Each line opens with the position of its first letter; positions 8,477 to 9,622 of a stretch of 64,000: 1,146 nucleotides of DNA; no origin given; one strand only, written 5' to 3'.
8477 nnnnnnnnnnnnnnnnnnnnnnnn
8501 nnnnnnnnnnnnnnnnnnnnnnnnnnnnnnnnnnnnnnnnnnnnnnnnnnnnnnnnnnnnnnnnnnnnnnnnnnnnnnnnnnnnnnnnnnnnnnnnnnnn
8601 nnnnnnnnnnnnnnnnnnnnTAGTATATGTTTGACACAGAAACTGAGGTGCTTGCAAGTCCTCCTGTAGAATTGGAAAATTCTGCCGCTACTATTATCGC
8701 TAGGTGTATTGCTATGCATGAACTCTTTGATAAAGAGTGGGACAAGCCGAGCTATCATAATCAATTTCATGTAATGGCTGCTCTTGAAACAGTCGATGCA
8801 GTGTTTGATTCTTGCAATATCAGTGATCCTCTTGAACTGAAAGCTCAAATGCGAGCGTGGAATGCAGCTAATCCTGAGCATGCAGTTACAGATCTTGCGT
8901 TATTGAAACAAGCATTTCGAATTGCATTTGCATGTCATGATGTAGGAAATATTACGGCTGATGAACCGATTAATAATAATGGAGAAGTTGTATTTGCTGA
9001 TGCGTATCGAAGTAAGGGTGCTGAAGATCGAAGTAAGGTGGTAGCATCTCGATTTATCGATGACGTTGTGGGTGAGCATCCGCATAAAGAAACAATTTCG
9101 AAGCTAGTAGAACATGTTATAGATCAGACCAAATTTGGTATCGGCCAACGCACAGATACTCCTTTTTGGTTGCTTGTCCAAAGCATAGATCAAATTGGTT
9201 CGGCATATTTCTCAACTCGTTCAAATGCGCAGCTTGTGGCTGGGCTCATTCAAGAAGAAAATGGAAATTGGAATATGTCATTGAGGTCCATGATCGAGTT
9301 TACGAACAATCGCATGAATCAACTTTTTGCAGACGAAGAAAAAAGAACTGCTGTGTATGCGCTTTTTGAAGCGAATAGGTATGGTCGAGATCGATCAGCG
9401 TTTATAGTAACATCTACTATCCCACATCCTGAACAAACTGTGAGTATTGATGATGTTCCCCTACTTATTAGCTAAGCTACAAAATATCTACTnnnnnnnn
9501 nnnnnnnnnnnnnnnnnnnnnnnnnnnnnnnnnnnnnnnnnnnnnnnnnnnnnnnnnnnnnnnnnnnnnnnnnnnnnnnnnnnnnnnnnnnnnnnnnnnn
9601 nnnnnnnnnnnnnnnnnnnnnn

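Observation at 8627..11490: HD-domain protein plus 665-aa protein ending in a RelE/ParE-like domain: an unrecognised two-gene module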

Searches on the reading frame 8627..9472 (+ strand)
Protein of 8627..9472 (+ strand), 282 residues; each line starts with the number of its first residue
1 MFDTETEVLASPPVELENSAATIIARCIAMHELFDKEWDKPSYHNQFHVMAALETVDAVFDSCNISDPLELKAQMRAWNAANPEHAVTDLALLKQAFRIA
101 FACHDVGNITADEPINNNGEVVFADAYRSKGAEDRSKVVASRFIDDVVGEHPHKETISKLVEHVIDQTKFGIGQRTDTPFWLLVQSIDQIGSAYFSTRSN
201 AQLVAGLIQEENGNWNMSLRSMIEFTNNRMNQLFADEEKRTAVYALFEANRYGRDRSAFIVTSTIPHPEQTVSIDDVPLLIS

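Call 4: search_protein_families(library=pfam, proteins=[window:8627-9472:+], max_evalue=1)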
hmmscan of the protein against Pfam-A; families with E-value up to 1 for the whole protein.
window:8627-9472:+ (282 aa): 1 family
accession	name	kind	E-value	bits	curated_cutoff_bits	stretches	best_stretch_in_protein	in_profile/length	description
PF05981.17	CreA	-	0.2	12.1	25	1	92-125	48-83/131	CreA protein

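Call 5: search_protein_families(library=ncbifam, proteins=[window:8627-9472:+], max_evalue=1)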
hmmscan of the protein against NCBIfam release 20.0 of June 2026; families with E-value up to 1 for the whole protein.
window:8627-9472:+ (282 aa): 0 families

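Call 6: search_protein_families(library=padloc, proteins=[window:8627-9472:+], max_evalue=1)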
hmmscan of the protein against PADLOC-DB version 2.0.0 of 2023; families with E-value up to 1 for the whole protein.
window:8627-9472:+ (282 aa): 0 families

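Call 8: find_homologous_proteins(query=window:8627-9472:+)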
Query window:8627-9472:+ (282 aa): 12 proteins with E <= 0.001 among 827 candidates.
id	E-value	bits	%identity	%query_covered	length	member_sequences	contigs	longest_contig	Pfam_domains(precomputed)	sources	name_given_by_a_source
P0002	1.0e-185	633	100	100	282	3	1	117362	-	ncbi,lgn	-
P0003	1.1e-140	486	79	100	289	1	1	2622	-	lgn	-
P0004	8.2e-133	460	74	100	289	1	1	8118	-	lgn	-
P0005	1.3e-116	407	65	100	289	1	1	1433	-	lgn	-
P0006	2.1e-98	347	56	100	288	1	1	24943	-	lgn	-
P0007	7.8e-95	335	53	100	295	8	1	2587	-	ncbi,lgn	ncbi:MAG: hypothetical protein WBO77_05400 [Microgenomates group bacterium]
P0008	1.5e-93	331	54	100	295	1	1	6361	-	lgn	-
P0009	7.9e-92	325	53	100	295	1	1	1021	-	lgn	-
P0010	1.0e-74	269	60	71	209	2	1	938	-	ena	-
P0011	8.3e-70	253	56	75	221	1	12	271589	-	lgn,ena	-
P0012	7.1e-27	112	35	69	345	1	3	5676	-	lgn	-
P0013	1.4e-22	98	32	89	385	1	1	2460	-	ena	-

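Call 10: find_encoding_contigs(protein=P0006, flank=8000, max_places=3)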
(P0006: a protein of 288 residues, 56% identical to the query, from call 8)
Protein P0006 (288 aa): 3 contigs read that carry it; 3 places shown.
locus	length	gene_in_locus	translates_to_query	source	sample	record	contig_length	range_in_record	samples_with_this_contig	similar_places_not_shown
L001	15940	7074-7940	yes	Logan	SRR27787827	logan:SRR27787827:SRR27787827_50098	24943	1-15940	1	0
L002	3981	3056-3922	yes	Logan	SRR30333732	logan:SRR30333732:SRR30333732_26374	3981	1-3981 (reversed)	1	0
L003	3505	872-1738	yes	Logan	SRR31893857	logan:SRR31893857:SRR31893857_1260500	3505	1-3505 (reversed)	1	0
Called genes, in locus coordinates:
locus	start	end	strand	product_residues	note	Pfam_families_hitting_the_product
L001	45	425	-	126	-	-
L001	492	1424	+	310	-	PF02899:Phage_int_SAM_1, PF13495:Phage_int_SAM_4 (weak), PF00589:Phage_integrase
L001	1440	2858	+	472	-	PF09852:DUF2079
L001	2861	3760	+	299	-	PF00535:Glycos_transf_2, PF10111:Glyco_tranf_2_2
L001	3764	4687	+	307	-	PF00892:EamA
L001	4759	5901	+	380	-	-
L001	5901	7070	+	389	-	PF01702:TGT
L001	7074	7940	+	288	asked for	-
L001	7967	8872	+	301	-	PF26514:DUF8173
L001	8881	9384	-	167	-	PF00293:NUDIX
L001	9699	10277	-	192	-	PF00717:Peptidase_S24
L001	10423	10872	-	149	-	-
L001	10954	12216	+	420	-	-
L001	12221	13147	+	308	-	PF00005:ABC_tran, PF13304:AAA_21 (weak)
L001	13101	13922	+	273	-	PF01061:ABC2_membrane (weak)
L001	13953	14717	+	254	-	PF00702:Hydrolase, PF12710:HAD (weak), PF13419:HAD_2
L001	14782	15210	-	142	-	PF04203:Sortase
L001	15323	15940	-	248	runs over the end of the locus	-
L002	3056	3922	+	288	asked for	-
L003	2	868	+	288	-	?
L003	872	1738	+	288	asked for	-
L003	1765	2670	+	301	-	PF26514:DUF8173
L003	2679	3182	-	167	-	PF00293:NUDIX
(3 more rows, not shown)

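Call 11: find_encoding_contigs(protein=P0004, flank=8000, max_places=3)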
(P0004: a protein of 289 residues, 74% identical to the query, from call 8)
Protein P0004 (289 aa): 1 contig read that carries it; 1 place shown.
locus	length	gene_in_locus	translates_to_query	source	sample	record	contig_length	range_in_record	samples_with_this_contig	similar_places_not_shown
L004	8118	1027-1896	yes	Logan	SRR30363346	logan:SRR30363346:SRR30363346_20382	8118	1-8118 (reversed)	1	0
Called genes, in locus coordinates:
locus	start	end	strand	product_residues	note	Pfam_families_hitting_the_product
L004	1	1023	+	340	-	?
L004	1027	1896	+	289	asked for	-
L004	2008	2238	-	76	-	-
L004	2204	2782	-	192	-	PF00717:Peptidase_S24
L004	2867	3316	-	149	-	PF00583:Acetyltransf_1 (faint)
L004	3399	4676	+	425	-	-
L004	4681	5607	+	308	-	PF00005:ABC_tran, PF13304:AAA_21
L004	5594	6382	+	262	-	PF01061:ABC2_membrane (weak)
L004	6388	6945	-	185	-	PF04203:Sortase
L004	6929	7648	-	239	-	-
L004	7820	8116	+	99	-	?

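Call 19: search_solved_structures(query=A1, max_evalue=10, show_alignments=2)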
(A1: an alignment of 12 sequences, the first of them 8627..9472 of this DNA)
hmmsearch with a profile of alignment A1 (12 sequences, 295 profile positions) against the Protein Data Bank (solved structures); distinct sequences matched with E-value up to 10: 3.
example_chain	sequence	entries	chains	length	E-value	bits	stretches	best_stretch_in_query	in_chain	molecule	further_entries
4i15_A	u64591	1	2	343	0.14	14.5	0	61-140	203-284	Class 1 phosphodiesterase PDEB1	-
4phl_A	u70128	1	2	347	0.15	14.4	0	61-140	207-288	Class 1 phosphodiesterase PDEB1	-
5g2b_A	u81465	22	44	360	0.16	14.3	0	61-140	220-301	CLASS 1 PHOSPHODIESTERASE PDEB1 | PHOSPHODIESTERASE B1 | Phosphodiesterase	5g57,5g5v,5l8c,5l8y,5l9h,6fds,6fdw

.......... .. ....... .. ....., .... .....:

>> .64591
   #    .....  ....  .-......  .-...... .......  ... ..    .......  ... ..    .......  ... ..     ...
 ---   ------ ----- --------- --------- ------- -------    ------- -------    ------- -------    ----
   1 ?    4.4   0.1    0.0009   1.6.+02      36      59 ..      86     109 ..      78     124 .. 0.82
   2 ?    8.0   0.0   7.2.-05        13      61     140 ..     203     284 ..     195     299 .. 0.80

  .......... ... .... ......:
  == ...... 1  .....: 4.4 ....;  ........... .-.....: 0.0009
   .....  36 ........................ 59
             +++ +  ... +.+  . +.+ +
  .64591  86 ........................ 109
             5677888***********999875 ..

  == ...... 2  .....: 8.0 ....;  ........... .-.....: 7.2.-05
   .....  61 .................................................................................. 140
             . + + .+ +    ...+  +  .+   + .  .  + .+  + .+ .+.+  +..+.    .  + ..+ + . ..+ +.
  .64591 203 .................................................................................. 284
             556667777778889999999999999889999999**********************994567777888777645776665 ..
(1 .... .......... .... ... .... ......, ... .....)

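Call 23: search_protein_families(library=phrogs, proteins=[window:8627-9472:+], max_evalue=1)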
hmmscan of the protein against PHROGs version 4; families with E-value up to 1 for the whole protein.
window:8627-9472:+ (282 aa): 0 families

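Call 26: predict_structure(alignment_id=A1)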
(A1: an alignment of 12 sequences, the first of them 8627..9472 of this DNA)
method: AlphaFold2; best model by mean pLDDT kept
length: 282 residues; sequences in the alignment: 12
mean_pLDDT: 87.2   pTM: 0.88
mean pLDDT of the five models: 87.2, 86.7, 84.6, 84.3, 71.6
residues with pLDDT >= 90: 173; 70-90: 78; 50-70: 23; < 50: 8
segments of 3 or more residues with pLDDT < 50: 1-8
pLDDT, mean of each block of 10 residues (from residue 1): 44 85 97 87 83 95 92 96 94 97 95 94 90 95 94 95 90 76 93 77 67 69 90 94 95 89 88 83 76
secondary structure, 60 per line:
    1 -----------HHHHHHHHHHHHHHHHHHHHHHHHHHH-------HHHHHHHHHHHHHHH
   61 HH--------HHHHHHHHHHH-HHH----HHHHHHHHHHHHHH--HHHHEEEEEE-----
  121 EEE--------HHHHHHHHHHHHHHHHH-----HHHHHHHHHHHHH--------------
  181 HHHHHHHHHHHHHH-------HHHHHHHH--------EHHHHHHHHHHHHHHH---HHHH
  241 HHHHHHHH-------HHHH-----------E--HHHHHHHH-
elements in order: H12-38 H46-62 H71-81 H90-103 H106-109 E110-115 E121-123 H132-148 H154-166 H181-194 H202-209 H219-233 H237-248 H256-259 H274-281

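Call 51: list_cluster_members(proteins=[P0002, P0007, P0011, P0029, P0031, P0033, P0036, P0039, P0056, P0069])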
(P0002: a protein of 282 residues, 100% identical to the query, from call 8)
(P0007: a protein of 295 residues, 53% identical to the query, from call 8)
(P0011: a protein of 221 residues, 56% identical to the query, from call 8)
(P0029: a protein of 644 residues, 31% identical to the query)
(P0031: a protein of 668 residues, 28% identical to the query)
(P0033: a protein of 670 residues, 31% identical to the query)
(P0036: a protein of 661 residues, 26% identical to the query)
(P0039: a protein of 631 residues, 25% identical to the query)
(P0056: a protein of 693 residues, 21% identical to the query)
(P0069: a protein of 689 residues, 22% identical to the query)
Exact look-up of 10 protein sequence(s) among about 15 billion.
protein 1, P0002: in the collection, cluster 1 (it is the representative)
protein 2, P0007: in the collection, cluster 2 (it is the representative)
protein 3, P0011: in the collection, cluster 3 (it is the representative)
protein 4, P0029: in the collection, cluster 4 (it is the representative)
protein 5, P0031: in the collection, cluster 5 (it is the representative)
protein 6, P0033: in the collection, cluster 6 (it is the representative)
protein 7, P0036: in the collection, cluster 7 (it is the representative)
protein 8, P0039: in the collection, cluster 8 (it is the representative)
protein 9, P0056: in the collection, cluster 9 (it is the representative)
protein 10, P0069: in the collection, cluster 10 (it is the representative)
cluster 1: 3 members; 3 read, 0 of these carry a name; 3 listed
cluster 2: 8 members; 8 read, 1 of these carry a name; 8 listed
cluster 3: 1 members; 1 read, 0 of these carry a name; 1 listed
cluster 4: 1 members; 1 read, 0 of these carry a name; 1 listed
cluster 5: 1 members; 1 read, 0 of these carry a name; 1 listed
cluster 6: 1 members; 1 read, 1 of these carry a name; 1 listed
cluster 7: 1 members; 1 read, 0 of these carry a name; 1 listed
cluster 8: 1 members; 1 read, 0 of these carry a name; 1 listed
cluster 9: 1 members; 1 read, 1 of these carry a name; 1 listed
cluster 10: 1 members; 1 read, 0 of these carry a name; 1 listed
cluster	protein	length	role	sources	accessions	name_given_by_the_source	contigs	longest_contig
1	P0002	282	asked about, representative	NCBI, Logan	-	-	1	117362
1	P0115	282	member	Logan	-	-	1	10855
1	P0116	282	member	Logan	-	-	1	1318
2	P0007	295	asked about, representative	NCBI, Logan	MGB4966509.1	MAG: hypothetical protein WBO77_05400 [Microgenomates group bacterium]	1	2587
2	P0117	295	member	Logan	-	-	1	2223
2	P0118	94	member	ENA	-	-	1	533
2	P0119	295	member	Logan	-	-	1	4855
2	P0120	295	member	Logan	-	-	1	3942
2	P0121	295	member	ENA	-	-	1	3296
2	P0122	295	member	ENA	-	-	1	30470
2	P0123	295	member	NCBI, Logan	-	-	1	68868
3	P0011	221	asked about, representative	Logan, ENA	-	-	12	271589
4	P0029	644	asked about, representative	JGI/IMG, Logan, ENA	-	-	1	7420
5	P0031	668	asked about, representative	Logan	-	-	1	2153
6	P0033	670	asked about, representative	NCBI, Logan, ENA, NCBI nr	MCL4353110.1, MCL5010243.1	hypothetical protein M1615_01395 [Patescibacteria group bacterium] | hypothetical protein [Patescibacteria group bacterium]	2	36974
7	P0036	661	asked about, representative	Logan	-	-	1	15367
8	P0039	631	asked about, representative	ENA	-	-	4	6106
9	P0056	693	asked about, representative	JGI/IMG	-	hypothetical protein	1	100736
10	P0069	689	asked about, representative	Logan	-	-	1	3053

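Call 52: find_encoding_contigs(protein=P0011, flank=10000, max_places=2)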
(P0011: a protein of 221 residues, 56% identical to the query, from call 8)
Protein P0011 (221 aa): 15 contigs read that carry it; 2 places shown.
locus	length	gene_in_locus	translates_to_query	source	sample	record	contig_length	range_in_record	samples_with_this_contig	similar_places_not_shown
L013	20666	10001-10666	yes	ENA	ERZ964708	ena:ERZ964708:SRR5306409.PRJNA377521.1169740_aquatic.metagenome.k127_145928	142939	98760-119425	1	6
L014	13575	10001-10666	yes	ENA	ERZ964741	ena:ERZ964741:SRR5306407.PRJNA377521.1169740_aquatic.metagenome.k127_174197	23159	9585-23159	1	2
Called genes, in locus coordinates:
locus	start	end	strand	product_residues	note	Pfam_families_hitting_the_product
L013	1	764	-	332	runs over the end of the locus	PF13386:DsbD_2, PF13473:Cupredoxin_1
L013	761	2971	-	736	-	PF00403:HMA, PF00122:E1-E2_ATPase, PF00702:Hydrolase, PF08282:Hydrolase_3 (weak)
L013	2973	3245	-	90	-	PF02583:Trns_repr_metal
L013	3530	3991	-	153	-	-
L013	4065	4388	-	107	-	-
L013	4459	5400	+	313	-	PF02899:Phage_int_SAM_1, PF13495:Phage_int_SAM_4 (weak), PF00589:Phage_integrase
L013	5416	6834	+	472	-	PF09852:DUF2079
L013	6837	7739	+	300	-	PF00535:Glycos_transf_2, PF10111:Glyco_tranf_2_2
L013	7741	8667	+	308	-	PF00892:EamA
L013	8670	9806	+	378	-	PF01702:TGT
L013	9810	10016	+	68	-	-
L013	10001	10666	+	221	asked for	-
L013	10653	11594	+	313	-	PF26514:DUF8173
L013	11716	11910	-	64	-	-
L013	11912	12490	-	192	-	PF00717:Peptidase_S24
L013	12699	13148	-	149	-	PF00583:Acetyltransf_1 (weak)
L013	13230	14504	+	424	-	-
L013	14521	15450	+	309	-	PF00005:ABC_tran, PF13304:AAA_21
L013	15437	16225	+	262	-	PF01061:ABC2_membrane (weak)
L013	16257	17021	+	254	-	PF00702:Hydrolase, PF13419:HAD_2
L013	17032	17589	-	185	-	PF04203:Sortase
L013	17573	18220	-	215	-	-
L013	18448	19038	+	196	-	PF13399:LytR_C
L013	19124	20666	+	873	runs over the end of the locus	PF01839:FG-GAP (faint)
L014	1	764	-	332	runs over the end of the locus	PF13386:DsbD_2, PF13473:Cupredoxin_1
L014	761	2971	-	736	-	PF00403:HMA, PF00122:E1-E2_ATPase, PF00702:Hydrolase, PF08282:Hydrolase_3 (weak)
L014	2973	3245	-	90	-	PF02583:Trns_repr_metal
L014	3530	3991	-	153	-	-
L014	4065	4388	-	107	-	-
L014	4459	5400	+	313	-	PF02899:Phage_int_SAM_1, PF13495:Phage_int_SAM_4 (weak), PF00589:Phage_integrase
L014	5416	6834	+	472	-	PF09852:DUF2079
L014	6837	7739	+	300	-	PF00535:Glycos_transf_2, PF10111:Glyco_tranf_2_2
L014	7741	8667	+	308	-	PF00892:EamA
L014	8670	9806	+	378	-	PF01702:TGT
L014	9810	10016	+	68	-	-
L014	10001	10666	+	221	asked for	-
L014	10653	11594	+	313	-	PF26514:DUF8173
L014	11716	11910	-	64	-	-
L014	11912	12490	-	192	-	PF00717:Peptidase_S24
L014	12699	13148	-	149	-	PF00583:Acetyltransf_1 (weak)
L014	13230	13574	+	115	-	?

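Call 74: find_related_loci(query=A1, collection=genome_contigs, flank=6000)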
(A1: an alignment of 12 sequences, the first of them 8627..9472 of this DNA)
Query A1 (282 aa) in genome_contigs; peptide patterns used: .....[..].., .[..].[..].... (x = any residue, [..] = any of these).
91 stretches matched a pattern; 18 encode a relative of the query (tblastn E <= 1e-3); 18 distinct loci.
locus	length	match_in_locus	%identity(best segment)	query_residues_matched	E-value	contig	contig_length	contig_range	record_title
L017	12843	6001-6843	54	1-281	2e-104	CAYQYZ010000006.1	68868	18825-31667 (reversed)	MAG TPA_asm: uncultured Gammaproteobacteria bacterium isolate SRP286056_co1_376 genome assembly, contig: NODE_345_length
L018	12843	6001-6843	56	1-281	4e-105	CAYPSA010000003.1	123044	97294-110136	MAG TPA_asm: uncultured Gammaproteobacteria bacterium isolate binchicken_co105_227 genome assembly, contig: NODE_139_len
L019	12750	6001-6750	33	18-273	1e-32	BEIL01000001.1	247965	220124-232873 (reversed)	Bacterium HR35 DNA, contig: NODE_21_1, isolate: HRbin35, whole genome shotgun sequence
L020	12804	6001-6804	31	23-268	9e-33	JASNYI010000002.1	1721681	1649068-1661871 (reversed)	MAG: Thermoanaerobaculia bacterium isolate ACID-3 HKU-EGSB-ACID-3_2, whole genome shotgun sequence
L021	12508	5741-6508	32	28-258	2e-32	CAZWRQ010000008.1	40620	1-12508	MAG TPA_asm: uncultured Holophagales bacterium isolate binchicken_co269_231 genome assembly, contig: NODE_795_length_406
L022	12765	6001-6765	31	27-256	1e-31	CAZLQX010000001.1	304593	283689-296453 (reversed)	MAG TPA_asm: uncultured Holophagales bacterium isolate binchicken_co22_26 genome assembly, contig: NODE_11_length_304593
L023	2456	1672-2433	32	28-256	1e-31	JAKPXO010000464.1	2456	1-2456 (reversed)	MAG: Acidobacteriota bacterium isolate USPA_metabat.87 k141_452110, whole genome shotgun sequence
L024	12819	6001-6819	31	4-256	1e-31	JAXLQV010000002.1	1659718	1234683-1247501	MAG: Thermoanaerobaculia bacterium isolate STL-ACI12 C1.273.fa-2, whole genome shotgun sequence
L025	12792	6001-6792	32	26-261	4e-31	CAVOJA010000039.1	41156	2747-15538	MAG: uncultured Holophagales bacterium isolate MFD10097.bin.2.1 genome assembly, contig: contig_17594, whole genome shot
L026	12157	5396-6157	32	28-256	7e-31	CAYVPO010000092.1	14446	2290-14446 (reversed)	MAG TPA_asm: uncultured Holophagales bacterium isolate binchicken_co235_245 genome assembly, contig: NODE_10283_length_1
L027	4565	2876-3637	31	28-256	8e-31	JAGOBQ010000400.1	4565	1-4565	MAG: Thermoanaerobaculia bacterium isolate Go_UH_bin_178 Go_UH_38491_length_4565_cov_5.235917, whole genome shotgun sequ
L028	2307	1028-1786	33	27-254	3e-30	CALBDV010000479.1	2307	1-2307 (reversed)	MAG TPA_asm: uncultured Holophagales bacterium isolate SRR5576002_bin.111_CONCOCT_v1.1_MAG genome assembly, contig: ERZ7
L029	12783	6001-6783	32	27-261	2e-30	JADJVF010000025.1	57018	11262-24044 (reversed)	MAG: Holophagales bacterium isolate Hjor_18-Q3-R7-51_BAT3C.239 tig00011364-10-568240, whole genome shotgun sequence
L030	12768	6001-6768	32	28-258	7e-33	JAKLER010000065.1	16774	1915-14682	MAG: Acidobacteria bacterium isolate RA.bin138 RA.bin138_65, whole genome shotgun sequence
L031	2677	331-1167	32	23-270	4e-29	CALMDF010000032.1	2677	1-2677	MAG TPA_asm: uncultured Holophagales bacterium isolate SRR5468106_bin.27_CONCOCT_v1.1_MAG genome assembly, contig: ERZ78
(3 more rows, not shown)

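Call 79: search_protein_families(library=pfam, proteins=[L020:3064-3819:+, L020:3819-4346:+, L020:4585-5922:+, L020:5944-6867:+, L020:6971-9022:+, L020:9029-10366:+, L019:2329-4833:+, L019:5179-6783:+, L019:7082-7699:+, L019:7717-8232:+], max_evalue=0.001)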
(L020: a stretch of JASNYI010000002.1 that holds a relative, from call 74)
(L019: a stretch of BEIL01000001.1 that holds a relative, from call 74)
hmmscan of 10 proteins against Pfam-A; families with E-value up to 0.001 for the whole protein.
L020:3064-3819:+ (252 aa): 0 families

L020:3819-4346:+ (176 aa): 1 family
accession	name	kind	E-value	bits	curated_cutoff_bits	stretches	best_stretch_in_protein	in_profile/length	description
PF01058.29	Oxidored_q6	-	1.9e-29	102.5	27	1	14-160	1-127/128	NADH ubiquinone oxidoreductase, 20 Kd subunit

L020:4585-5922:+ (446 aa): 0 families

L020:5944-6867:+ (308 aa): 0 families

L020:6971-9022:+ (684 aa): 1 family
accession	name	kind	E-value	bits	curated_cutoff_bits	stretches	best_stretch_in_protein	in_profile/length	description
PF03169.20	OPT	-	4.7e-102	343.1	25.8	1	36-625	1-622/623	OPT oligopeptide transporter protein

L020:9029-10366:+ (446 aa): 0 families

L019:2329-4833:+ (835 aa): 6 families
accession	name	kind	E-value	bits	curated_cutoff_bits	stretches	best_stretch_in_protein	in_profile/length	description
PF07517.20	SecA_DEAD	-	1.8e-117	392.2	24.6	1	4-410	3-290/290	SecA DEAD-like domain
PF21090.3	P-loop_SecA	-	1.7e-79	266.7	27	1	425-602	1-204/205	SecA P-loop domain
PF01043.26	SecA_PP_bind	-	8.4e-38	129.8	23.5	1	261-366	4-110/110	SecA preprotein cross-linking domain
PF07516.18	SecA_SW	-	2.5e-36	126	26.7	1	611-787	2-199/200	SecA Wing and Scaffold domain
PF02810.21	SEC-C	-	6.1e-08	32.8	20.4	1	798-813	1-16/19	SEC-C motif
PF00271.37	Helicase_C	-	0.00052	20.7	23.5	0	449-521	5-81/110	Helicase conserved C-terminal domain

L019:5179-6783:+ (535 aa): 1 family
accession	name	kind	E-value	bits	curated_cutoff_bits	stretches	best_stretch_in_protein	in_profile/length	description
PF24391.1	HD-CE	-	0.00031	21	27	1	302-387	7-69/263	HD-CE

L019:7082-7699:+ (206 aa): 2 families
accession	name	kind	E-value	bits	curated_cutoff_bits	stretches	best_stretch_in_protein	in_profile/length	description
PF02777.23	Sod_Fe_C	-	3.7e-45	152.6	20.9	1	99-200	1-102/102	Iron/manganese superoxide dismutases, C-terminal domain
PF00081.27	Sod_Fe_N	-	3.6e-31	107.9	27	1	5-91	2-81/82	Iron/manganese superoxide dismutases, alpha-hairpin domain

L019:7717-8232:+ (172 aa): 1 family
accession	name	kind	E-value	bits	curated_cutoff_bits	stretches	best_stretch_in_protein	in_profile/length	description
PF13473.12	Cupredoxin_1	-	9e-06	26.1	27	0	62-102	14-56/104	Cupredoxin-like domain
